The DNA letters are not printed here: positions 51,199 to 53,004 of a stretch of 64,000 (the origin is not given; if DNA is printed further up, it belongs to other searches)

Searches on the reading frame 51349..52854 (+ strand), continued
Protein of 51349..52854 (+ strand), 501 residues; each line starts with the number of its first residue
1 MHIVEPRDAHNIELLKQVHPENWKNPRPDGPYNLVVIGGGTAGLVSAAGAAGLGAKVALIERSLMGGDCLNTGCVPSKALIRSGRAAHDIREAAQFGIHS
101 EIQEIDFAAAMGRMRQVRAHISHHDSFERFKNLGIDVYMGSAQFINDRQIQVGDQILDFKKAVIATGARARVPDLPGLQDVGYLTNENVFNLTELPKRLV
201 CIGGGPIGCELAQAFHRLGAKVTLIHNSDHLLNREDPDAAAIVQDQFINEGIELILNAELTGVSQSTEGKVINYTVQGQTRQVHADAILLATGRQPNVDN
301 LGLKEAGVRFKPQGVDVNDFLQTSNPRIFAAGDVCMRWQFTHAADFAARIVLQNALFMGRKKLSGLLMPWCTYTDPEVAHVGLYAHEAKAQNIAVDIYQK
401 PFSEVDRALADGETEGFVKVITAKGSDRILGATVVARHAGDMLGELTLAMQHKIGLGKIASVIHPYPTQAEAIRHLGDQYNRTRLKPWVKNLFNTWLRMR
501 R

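Call 24: search_protein_families(library=pfam, proteins=[L026:2031-2771:+, L076:8080-8904:+, L032:4027-4920:+, L067:4216-5187:+, L082:7344-8078:+, L081:4262-4507:+, L081:4619-5062:+, L081:5127-5960:+], max_evalue=0.001)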
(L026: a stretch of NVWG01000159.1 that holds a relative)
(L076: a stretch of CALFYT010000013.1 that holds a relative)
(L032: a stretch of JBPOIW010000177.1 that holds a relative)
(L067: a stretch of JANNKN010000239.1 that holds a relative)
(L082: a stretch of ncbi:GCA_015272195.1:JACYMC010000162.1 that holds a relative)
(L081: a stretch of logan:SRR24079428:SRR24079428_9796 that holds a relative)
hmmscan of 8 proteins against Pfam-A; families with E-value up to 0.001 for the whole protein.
L026:2031-2771:+ (246 aa): 1 family
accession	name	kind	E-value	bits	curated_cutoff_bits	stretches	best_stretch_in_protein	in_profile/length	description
PF09335.16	VTT_dom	-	1.2e-28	100.5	33.9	1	74-192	1-122/123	VTT domain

L076:8080-8904:+ (274 aa): 3 families
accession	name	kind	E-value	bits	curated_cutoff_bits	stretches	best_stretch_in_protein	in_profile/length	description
PF00535.33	Glycos_transf_2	-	3.4e-18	66.6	23.3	1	46-179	2-143/168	Glycosyl transferase family 2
PF13641.12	Glyco_tranf_2_3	-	9.1e-08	32.8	27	1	44-218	3-199/230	Glycosyltransferase like family 2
PF13506.12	Glyco_transf_21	-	2.8e-05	24.1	21.7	1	106-229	20-153/174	Glycosyl transferase family 21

L032:4027-4920:+ (297 aa): 1 family
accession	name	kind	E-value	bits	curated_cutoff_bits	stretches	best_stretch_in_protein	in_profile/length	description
PF04784.19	DUF547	-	1.8e-25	89.8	27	1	103-211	4-124/125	Protein of unknown function, DUF547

L067:4216-5187:+ (323 aa): 2 families
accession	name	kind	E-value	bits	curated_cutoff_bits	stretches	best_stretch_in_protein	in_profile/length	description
PF12345.13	DUF3641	-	4e-49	166.5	24.9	1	187-319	1-134/134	Protein of unknown function (DUF3641)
PF04055.27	Radical_SAM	-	1.1e-09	39.1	29.5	1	30-167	1-141/166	Radical SAM superfamily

L082:7344-8078:+ (244 aa): 0 families

L081:4262-4507:+ (81 aa): 0 families

L081:4619-5062:+ (147 aa): 3 families
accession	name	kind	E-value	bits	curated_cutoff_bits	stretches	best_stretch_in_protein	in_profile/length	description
PF00085.26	Thioredoxin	-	1.6e-05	25.2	23.5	1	30-90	7-65/103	Thioredoxin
PF06110.17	TXD17-like_Trx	-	2.7e-05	24.2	23.1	1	50-89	35-74/119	Thioredoxin domain-containing protein 17-like, thioredoxin domain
PF13098.12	Thioredoxin_2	-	3.9e-05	24.4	27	1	38-96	2-61/104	Thioredoxin-like domain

L081:5127-5960:+ (277 aa): 1 family
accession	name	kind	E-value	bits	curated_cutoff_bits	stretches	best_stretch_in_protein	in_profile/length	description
PF02683.22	DsbD_TM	-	1.7e-10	41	27.1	1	67-265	2-213/219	Cytochrome C biogenesis protein transmembrane domain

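Call 32: search_solved_structures(query=window:51349-52851:+, max_evalue=1e-70, show_alignments=3)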
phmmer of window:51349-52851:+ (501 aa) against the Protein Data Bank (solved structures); distinct sequences matched with E-value up to 1e-70: 5.
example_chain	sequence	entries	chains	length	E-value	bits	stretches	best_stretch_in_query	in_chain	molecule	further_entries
5x1y_B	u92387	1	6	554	2.1e-88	300.3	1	30-475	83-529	Mercuric reductase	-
1ebd_A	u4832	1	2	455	1.6e-74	254.5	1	35-472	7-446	DIHYDROLIPOAMIDE DEHYDROGENASE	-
4k8d_A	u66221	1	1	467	1.8e-74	254.3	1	30-482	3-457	Mercuric reductase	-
1zk7_A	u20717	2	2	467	1.8e-74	254.3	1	30-482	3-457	Mercuric reductase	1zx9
4k7z_A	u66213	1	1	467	9.2e-72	245.4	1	30-482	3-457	Mercuric reductase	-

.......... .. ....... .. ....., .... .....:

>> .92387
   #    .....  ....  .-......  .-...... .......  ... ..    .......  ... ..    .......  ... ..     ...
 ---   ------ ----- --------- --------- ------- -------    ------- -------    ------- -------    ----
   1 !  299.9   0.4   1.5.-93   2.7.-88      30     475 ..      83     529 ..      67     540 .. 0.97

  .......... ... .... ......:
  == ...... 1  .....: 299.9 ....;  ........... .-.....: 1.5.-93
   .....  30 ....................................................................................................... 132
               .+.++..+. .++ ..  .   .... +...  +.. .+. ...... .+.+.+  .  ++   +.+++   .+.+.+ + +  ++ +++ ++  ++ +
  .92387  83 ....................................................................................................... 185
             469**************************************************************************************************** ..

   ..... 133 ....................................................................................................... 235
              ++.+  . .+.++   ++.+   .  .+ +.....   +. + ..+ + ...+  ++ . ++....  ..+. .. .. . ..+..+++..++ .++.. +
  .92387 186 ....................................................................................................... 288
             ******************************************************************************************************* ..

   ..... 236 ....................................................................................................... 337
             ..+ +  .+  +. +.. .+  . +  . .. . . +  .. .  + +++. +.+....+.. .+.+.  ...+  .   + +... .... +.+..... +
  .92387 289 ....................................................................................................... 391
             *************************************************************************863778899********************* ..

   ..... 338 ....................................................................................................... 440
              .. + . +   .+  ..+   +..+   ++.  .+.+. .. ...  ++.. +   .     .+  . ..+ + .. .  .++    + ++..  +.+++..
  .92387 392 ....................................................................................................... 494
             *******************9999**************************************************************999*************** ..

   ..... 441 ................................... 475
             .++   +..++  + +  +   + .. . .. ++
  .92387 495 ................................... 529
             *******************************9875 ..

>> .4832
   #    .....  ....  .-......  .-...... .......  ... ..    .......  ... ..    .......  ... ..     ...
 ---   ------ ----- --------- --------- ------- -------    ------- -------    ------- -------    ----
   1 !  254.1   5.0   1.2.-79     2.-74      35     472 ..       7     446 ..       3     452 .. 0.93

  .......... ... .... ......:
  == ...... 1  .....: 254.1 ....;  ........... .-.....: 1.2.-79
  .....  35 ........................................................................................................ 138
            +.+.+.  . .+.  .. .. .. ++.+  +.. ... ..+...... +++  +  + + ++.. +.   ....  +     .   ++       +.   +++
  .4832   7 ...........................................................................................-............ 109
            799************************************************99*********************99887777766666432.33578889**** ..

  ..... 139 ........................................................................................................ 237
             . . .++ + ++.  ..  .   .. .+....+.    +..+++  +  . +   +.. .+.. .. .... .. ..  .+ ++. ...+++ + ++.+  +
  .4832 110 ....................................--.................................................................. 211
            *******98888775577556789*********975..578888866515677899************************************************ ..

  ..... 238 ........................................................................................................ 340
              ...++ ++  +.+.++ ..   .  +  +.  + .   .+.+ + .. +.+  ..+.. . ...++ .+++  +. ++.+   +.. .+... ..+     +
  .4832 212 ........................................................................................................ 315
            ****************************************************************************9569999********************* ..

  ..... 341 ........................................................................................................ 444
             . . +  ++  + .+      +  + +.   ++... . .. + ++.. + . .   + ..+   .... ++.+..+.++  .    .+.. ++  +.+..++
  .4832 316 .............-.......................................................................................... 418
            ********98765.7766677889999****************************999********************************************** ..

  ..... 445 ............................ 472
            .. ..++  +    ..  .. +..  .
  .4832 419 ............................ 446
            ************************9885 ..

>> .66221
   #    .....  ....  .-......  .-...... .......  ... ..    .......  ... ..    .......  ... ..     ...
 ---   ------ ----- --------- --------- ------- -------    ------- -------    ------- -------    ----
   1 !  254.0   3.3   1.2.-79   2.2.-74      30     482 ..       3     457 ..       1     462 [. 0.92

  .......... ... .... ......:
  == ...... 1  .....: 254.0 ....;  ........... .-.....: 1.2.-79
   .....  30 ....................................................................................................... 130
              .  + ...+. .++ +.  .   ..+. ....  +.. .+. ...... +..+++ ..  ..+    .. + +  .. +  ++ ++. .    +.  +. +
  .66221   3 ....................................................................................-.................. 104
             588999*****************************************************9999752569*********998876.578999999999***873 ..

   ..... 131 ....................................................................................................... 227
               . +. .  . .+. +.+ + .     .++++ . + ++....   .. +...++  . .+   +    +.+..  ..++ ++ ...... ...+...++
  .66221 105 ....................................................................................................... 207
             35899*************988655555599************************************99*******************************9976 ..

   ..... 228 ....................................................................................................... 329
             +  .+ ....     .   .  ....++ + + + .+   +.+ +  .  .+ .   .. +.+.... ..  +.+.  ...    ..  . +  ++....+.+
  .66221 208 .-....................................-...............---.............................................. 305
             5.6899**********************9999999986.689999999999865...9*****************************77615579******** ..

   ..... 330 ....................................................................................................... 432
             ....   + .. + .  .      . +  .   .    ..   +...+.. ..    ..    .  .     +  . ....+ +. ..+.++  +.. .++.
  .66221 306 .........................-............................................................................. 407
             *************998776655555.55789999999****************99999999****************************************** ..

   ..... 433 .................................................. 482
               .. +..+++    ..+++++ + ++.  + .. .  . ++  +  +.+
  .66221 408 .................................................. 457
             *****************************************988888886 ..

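Call 49: search_protein_families(library=ncbifam, proteins=[L081:3484-4152:-], max_evalue=0.001)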
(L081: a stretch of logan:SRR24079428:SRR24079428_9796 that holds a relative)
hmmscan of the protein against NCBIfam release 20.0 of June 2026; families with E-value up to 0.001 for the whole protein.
L081:3484-4152:- (222 aa): 12 families
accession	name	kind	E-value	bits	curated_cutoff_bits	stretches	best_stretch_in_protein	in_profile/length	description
NF008732.0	PRK11753.1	equivalog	8.8e-26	90.7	266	1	24-220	16-211/214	cAMP-activated global transcriptional regulator CRP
NF053664.1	TransRegPtrACyano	equivalog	7.3e-22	77.6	300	1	50-220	28-190/196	Crp/Fnr family transcriptional regulator PtrA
TIGR03697.1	NtcA_cyano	equivalog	3.7e-21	75.8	244.95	1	42-219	4-182/193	global nitrogen regulator NtcA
NF008365.0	PRK11161.1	subfamily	9.3e-17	61.1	228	1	17-219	32-233/250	fumarate/nitrate reduction transcriptional regulator Fnr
NF052518.1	TransRegLdrP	equivalog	2.6e-12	47.1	300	1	40-221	8-180/195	transcriptional regulator LdrP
NF050806.1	TransRegFixKCaul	equivalog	3e-11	43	300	1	39-219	31-204/215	transcriptional regulator FixK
NF010499.0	PRK13918.1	equivalog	8.1e-11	41.8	274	1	32-220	10-192/205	CRP/FNR family transcriptional regulator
NF045989.1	TransRegFnrLRhodb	equivalog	1.5e-10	40.8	300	1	21-219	26-224/245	transcriptional regulator FnrL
NF041163.2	encap_f2b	equivalog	8e-09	35.1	400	1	14-133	77-197/450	family 2B encapsulin nanocompartment shell protein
NF006901.0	PRK09392.1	equivalog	1.5e-08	34.2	211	1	10-219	9-211/236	transcriptional activator FtrB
TIGR03896.1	cyc_nuc_ocin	subfamily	0.00022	20.7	161.05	1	46-139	176-268/317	bacteriocin-type transport-associated protein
NF007707.0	PRK10402.1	subfamily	0.00079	19.1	180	1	46-156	46-155/226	transcriptional regulator YeiL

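Call 63: find_encoding_contigs(protein=P0012, flank=6000, max_places=2)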
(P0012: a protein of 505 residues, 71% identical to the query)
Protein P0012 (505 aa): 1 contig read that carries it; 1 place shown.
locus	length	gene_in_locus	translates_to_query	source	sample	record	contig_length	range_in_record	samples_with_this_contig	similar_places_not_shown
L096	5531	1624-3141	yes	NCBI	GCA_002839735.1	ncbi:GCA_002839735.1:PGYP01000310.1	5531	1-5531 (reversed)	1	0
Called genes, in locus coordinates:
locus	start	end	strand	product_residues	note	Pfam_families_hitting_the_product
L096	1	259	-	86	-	?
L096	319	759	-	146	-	PF00085:Thioredoxin (faint)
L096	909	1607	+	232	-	PF09335:VTT_dom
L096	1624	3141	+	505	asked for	PF01134:GIDA (faint), PF07992:Pyr_redox_2, PF12831:FAD_oxidored (faint), PF13738:Pyr_redox_3 (faint), PF00070:Pyr_redox, PF02852:Pyr_redox_dim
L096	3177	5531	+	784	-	PF00069:Pkinase, PF07714:PK_Tyr_Ser-Thr, PF01636:APH (faint), PF03109:ABC1, PF24371:DUF7527 (weak)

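Call 65: list_cluster_members(proteins=[P0001, P0121, P0143])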
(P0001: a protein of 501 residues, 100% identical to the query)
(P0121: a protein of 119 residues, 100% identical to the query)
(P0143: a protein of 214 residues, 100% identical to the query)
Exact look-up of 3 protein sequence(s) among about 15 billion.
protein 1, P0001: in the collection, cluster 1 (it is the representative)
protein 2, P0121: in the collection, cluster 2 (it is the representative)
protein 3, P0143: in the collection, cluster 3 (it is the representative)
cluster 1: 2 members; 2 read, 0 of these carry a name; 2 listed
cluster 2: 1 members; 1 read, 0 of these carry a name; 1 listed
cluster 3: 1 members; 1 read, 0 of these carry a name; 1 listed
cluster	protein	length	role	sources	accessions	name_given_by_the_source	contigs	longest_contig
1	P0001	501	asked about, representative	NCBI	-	-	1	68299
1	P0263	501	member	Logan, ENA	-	-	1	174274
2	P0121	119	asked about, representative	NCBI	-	-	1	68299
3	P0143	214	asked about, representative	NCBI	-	-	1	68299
